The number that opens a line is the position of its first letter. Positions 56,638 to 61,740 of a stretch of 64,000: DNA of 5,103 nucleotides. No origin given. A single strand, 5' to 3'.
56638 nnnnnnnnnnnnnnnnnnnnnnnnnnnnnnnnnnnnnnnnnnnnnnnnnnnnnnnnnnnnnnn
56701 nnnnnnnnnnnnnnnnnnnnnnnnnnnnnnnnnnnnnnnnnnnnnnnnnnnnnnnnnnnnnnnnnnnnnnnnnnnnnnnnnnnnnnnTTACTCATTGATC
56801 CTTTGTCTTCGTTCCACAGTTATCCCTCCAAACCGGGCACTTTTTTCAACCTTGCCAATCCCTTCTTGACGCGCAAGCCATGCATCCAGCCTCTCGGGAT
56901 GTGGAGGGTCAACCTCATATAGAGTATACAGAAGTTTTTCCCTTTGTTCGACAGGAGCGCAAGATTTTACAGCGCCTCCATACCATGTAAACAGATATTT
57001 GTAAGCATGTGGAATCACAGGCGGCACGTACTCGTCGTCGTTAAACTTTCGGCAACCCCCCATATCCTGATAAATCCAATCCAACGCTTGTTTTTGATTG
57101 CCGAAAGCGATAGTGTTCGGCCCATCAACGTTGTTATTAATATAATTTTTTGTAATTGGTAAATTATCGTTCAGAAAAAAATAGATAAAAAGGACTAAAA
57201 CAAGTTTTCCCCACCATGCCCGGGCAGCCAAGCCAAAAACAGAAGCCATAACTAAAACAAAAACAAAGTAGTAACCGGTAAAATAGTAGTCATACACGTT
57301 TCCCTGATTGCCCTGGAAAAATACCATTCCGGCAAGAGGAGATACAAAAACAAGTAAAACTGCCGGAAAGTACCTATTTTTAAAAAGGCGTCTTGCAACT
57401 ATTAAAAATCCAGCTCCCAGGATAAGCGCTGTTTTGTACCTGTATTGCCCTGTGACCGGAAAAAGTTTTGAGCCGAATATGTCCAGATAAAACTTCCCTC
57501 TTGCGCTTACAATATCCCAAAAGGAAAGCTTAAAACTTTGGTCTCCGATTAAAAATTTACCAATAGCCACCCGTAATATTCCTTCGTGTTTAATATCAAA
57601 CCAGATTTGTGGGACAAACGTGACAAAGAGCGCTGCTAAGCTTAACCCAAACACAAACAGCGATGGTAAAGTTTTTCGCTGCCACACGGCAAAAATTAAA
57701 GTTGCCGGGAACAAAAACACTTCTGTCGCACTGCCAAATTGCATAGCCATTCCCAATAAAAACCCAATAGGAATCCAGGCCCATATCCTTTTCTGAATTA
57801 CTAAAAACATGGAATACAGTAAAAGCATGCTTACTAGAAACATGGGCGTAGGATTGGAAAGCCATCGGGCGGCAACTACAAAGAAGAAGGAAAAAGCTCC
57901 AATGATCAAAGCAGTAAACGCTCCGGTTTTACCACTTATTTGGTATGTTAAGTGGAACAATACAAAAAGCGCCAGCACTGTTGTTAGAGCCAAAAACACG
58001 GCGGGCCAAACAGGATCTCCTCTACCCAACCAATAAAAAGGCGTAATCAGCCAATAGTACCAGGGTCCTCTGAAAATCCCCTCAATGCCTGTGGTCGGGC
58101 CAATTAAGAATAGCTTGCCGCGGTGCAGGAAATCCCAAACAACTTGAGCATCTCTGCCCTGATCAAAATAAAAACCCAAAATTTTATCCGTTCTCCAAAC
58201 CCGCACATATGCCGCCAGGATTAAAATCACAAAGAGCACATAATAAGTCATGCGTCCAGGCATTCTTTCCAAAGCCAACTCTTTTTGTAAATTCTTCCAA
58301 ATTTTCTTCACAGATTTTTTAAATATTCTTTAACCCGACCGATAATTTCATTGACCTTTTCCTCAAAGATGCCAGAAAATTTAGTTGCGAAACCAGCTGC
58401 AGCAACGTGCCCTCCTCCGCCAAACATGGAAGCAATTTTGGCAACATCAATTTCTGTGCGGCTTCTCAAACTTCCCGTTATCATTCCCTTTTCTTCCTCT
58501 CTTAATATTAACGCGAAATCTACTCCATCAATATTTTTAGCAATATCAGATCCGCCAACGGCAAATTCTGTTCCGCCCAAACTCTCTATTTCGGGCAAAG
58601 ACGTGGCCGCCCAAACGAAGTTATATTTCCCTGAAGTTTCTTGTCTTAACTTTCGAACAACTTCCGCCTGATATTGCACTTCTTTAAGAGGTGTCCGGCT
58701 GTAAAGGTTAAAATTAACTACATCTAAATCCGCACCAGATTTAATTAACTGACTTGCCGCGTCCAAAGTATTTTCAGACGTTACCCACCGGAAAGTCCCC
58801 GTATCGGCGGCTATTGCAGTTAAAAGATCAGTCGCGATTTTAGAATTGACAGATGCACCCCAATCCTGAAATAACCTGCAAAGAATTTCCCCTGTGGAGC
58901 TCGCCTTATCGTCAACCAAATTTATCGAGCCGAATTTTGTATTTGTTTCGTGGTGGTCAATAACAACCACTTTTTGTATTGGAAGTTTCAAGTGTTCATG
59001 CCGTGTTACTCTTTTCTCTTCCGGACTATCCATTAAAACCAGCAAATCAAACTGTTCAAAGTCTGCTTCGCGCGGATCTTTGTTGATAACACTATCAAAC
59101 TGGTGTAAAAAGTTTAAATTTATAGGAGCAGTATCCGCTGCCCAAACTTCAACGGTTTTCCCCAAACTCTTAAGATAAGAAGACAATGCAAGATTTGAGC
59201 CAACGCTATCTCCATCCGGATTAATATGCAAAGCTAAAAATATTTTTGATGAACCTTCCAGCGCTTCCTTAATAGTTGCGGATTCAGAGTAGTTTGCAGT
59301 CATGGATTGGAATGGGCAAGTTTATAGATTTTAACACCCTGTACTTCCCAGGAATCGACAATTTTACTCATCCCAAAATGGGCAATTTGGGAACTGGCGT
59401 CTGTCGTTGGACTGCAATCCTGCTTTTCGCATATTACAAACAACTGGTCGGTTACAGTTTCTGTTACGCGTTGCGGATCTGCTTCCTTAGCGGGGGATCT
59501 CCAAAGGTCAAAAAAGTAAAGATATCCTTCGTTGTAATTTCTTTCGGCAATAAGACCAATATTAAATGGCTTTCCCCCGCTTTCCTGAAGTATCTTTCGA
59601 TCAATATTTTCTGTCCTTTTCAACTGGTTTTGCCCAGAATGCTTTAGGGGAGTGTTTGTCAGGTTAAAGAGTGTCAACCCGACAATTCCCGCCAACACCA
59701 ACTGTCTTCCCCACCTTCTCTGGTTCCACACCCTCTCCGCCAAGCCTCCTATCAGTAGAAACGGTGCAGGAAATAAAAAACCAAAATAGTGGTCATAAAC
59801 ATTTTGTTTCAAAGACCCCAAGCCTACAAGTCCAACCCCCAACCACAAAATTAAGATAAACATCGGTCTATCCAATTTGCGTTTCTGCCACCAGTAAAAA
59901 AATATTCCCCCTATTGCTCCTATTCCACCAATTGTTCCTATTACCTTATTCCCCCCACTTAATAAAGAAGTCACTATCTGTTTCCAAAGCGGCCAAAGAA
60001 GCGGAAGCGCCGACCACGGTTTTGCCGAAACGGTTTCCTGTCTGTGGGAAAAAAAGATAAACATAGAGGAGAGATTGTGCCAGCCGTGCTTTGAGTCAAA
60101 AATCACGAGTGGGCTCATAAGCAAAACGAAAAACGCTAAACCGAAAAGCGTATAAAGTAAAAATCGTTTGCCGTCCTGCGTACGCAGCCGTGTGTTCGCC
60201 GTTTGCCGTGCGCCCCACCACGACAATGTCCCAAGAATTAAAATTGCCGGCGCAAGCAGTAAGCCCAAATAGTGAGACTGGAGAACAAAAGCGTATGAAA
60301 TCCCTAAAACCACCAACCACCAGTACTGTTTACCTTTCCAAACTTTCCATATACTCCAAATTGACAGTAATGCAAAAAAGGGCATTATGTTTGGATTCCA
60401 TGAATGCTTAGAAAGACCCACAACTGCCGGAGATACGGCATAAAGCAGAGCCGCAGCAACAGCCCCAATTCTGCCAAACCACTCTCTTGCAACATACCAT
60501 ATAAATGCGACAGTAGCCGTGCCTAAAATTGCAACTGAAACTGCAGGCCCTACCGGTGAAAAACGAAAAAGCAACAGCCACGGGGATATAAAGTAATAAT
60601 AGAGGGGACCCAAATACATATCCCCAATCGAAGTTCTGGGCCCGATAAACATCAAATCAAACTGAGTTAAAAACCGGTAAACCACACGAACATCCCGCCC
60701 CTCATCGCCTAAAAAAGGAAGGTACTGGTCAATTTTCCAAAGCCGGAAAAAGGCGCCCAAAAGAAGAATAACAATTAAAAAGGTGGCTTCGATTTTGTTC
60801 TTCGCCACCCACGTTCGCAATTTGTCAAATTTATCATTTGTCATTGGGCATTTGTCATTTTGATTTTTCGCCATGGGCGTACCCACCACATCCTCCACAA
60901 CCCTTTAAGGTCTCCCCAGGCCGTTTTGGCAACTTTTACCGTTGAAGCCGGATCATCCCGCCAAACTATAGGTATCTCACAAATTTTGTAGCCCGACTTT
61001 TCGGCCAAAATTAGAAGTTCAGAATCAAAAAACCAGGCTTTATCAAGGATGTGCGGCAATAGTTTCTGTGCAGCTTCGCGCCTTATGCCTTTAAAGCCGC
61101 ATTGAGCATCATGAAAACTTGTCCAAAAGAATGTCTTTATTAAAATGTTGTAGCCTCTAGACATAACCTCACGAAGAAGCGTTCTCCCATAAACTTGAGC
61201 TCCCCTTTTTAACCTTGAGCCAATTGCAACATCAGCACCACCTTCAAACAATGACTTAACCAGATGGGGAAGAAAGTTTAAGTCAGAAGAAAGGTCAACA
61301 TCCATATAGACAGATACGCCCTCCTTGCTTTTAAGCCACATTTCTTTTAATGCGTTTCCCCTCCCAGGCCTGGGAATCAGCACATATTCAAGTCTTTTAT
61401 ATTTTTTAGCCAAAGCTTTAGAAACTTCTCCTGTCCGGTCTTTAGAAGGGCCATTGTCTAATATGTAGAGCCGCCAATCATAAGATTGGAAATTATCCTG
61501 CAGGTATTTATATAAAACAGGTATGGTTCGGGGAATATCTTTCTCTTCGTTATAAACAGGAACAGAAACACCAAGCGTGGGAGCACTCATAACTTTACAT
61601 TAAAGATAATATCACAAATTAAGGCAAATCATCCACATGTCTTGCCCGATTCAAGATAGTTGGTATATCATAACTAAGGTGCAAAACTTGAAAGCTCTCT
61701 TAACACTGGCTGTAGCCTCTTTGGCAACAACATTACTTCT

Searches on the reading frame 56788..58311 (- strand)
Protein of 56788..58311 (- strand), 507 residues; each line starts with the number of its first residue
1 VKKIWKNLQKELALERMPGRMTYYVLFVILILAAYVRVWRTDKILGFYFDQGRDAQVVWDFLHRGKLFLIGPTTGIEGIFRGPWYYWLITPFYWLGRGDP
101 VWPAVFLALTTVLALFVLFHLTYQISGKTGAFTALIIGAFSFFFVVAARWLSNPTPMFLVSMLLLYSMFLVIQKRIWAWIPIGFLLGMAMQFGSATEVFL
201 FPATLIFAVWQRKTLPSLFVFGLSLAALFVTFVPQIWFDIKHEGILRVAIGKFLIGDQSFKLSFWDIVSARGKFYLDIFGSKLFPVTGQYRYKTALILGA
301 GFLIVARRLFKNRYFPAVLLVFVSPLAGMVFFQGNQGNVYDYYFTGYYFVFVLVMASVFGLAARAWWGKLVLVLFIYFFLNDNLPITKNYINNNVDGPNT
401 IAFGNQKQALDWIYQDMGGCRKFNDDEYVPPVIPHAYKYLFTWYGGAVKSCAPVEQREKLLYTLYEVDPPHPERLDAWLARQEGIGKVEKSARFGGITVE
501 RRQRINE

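Call 44: search_protein_families(library=pfam, proteins=[window:56788-58311:-], max_evalue=0.001)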
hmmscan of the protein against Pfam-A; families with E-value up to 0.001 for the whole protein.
window:56788-58311:- (507 aa): 1 family
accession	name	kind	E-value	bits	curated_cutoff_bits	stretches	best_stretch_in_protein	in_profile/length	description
PF13231.12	PMT_2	-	2.4e-10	41.3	26.1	1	82-237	3-160/160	Dolichyl-phosphate-mannose-protein mannosyltransferase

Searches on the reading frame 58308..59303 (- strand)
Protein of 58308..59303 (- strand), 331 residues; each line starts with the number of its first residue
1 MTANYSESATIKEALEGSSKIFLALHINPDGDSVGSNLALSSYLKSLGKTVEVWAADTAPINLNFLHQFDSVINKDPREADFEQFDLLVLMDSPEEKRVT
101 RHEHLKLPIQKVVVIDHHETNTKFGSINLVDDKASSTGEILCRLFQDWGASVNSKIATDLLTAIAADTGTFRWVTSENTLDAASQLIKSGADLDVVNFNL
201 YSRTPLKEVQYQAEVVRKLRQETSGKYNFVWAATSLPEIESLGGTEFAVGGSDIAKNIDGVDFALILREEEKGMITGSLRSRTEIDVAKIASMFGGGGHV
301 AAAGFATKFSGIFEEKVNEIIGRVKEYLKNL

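Call 44: search_protein_families(library=pfam, proteins=[window:58308-59303:-], max_evalue=0.001)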
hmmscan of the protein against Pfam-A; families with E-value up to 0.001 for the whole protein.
window:58308-59303:- (331 aa): 2 families
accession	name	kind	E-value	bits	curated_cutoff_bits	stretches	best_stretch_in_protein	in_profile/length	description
PF01368.27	DHH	-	2e-17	64.1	28.1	1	20-164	1-121/125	DHH family, N-terminal domain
PF02272.25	DHHA1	-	5.4e-10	40.1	25.9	1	253-330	23-102/102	DHHA1 domain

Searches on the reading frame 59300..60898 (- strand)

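Call 44: search_protein_families(library=pfam, proteins=[window:59300-60898:-], max_evalue=0.001)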
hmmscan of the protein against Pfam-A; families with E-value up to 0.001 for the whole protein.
window:59300-60898:- (532 aa): 1 family
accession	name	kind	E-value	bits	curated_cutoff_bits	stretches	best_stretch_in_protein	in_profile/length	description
PF13231.12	PMT_2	-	1.8e-11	44.9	26.1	1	98-228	4-132/160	Dolichyl-phosphate-mannose-protein mannosyltransferase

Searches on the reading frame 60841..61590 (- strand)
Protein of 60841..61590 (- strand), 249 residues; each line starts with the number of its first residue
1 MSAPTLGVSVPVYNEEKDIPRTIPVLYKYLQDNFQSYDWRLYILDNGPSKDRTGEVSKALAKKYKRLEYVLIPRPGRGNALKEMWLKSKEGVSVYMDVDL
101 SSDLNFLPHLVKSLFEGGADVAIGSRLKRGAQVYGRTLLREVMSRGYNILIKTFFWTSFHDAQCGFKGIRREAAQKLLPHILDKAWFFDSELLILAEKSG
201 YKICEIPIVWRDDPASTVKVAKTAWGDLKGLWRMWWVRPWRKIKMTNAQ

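Call 44: search_protein_families(library=pfam, proteins=[window:60841-61590:-], max_evalue=0.001)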
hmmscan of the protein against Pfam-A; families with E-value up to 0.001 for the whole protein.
window:60841-61590:- (249 aa): 1 family
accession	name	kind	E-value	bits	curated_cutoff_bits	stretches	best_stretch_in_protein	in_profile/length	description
PF00535.33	Glycos_transf_2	-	1.1e-21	78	23.3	1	9-177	3-167/168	Glycosyl transferase family 2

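Call 90: search_protein_families(library=ncbifam, proteins=[window:60841-61590:-], max_evalue=0.0001)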
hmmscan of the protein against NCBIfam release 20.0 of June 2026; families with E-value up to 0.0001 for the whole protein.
window:60841-61590:- (249 aa): 6 families
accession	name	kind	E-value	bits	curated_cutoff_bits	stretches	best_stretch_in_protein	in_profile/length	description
NF047588.1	GlcsyltransPgfSStrep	equivalog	4e-10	39.4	500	1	6-178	3-168/308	glycosyltransferase PgfS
NF041391.1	DPhHxTase_Halo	equivalog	3.2e-08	32.8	375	1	48-213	32-186/213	dolichyl-phosphate hexose transferase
TIGR04182.1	glyco_TIGR04182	equivalog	4.9e-08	32.7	325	1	8-216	4-196/293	S-layer glycoprotein N-glycosyltransferase AglJ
NF007986.1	PRK10714.1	equivalog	1.7e-07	30.6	529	1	7-209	9-199/316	undecaprenyl-phosphate 4-deoxy-4-formamido-L-arabinose transferase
TIGR03937.1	PgaC_IcaA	equivalog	3.4e-07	29.6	422.3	1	4-117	45-153/407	poly-beta-1,6-N-acetyl-D-glucosamine synthase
NF010496.0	PRK13915.1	equivalog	5.1e-05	22.5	262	1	5-115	32-143/307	glucosyl-3-phosphoglycerate synthase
